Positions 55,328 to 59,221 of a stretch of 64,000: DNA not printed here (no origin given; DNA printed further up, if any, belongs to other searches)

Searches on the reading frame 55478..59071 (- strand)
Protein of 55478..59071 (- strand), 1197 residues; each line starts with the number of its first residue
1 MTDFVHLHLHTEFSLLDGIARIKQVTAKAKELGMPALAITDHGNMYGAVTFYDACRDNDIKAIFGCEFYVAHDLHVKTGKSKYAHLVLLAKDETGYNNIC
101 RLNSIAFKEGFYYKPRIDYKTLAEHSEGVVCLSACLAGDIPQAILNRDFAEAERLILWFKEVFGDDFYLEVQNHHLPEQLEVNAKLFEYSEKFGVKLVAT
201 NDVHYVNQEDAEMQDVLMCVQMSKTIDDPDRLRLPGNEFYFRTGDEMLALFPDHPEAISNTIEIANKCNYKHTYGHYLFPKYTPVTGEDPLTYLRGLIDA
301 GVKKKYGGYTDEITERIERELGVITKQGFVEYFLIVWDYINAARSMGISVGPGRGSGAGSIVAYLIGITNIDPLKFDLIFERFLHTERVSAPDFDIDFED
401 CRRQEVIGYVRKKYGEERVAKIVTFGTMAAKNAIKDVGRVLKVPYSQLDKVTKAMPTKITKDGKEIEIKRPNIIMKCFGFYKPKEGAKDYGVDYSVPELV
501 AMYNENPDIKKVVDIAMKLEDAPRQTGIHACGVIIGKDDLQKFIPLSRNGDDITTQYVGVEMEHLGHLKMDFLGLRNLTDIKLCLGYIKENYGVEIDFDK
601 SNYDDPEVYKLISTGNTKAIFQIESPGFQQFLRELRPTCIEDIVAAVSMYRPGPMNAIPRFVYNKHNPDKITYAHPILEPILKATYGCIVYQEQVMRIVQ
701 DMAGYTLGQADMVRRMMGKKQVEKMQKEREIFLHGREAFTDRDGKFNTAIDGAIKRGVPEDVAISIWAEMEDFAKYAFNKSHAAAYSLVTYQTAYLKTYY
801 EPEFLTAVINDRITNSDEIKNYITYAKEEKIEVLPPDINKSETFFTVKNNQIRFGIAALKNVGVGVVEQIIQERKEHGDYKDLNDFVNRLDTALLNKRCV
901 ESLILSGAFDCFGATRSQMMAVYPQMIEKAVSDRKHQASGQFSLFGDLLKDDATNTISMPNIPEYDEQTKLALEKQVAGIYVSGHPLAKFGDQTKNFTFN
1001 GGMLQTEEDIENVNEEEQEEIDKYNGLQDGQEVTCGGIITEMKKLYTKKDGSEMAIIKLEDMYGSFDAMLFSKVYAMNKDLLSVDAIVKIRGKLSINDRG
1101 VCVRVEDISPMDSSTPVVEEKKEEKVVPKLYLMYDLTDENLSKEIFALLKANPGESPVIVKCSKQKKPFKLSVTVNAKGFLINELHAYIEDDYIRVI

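Call 69: search_protein_families(library=pfam, proteins=[window:55478-59071:-], max_evalue=0.00001)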
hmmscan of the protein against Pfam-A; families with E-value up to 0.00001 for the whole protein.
window:55478-59071:- (1197 aa): 5 families
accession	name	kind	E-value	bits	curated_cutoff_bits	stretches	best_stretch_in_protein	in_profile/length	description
PF07733.18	DNA_pol3_alpha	-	5.9e-90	301.8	23.9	1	293-574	2-260/260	Bacterial DNA polymerase III alpha NTPase domain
PF17657.6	DNA_pol3_finger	-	4.7e-58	195.6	22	1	577-735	1-161/166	Bacterial DNA polymerase III alpha subunit finger domain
PF02811.25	PHP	-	8.6e-58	195.7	26.4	1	6-174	1-164/164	PHP domain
PF14579.12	HHH_6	-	3.5e-30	104.5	25.6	1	830-919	1-90/90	Helix-hairpin-helix motif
PF01336.31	tRNA_anti-codon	-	7.4e-10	39.1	27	1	1033-1110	1-74/75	OB-fold nucleic acid binding domain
